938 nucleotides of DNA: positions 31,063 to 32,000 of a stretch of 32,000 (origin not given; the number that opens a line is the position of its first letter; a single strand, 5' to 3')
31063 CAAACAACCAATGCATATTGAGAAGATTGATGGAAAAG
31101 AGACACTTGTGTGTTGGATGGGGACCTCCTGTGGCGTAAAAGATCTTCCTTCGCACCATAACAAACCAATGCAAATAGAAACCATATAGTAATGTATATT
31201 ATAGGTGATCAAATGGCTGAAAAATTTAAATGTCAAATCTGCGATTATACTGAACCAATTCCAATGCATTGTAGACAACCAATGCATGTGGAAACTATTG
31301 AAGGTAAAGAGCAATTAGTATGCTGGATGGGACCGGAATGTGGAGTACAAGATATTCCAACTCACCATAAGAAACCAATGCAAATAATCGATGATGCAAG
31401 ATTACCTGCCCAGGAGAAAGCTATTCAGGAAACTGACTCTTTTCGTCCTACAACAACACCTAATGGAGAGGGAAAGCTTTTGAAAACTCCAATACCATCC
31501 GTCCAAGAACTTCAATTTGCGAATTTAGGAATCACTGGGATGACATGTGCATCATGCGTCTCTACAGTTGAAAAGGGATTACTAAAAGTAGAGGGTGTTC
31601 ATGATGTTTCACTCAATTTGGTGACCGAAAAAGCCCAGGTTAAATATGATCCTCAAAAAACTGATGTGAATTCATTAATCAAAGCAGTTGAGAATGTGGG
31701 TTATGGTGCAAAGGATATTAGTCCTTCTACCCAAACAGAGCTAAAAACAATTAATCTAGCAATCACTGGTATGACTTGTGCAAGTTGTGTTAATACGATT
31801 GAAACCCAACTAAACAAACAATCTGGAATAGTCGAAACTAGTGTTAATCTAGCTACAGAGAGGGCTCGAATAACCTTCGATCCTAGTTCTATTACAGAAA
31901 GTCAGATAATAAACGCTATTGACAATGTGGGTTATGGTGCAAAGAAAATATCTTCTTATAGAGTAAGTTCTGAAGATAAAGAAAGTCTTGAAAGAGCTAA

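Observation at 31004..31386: Unfamiliar Cys/His/Met domain present both as a free protein and as the N-terminus of the probable CopA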

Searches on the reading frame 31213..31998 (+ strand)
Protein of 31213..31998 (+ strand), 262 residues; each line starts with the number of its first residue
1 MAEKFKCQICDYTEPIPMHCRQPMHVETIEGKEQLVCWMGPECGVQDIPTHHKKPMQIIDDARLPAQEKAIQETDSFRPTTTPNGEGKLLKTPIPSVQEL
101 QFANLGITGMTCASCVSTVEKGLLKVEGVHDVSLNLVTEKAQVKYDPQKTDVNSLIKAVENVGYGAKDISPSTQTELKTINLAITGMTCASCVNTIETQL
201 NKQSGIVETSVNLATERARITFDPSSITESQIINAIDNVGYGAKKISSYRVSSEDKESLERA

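Call 7: search_protein_families(library=pfam, proteins=[window:31213-31998:+], max_evalue=10)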
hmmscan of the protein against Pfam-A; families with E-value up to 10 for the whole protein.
window:31213-31998:+ (262 aa): 9 families
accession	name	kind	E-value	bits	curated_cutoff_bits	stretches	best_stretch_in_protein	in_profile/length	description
PF00403.32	HMA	-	1.9e-36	124.7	24.8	2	107-164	4-61/62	Heavy-metal-associated domain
PF19991.5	HMA_2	-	1.5e-06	28.7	30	2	119-178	35-94/154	Heavy metal associated domain 2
PF15643.12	Tox-PL-2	-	0.011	16.4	25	1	175-222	4-52/103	Papain fold toxin 2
PF12244.13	DUF3606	-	0.014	15.6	24.3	1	227-249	30-52/54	Protein of unknown function (DUF3606)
PF19803.4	DUF6286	-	0.019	15.9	35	1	108-161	33-86/108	Family of unknown function (DUF6286)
PF04324.20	Fer2_BFD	-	0.02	15.7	26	0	185-198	33-46/50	BFD-like [2Fe-2S] binding domain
PF03724.22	META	-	0.13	12.7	24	0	98-126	53-81/109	META domain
PF10170.15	C6_DPF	-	0.21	12.4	27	1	5-35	1-31/94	CDPF1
PF22747.2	Zn_ribbon_DUF2089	-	1.4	9.5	27.6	1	104-120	7-23/32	DUF2089 zinc ribbon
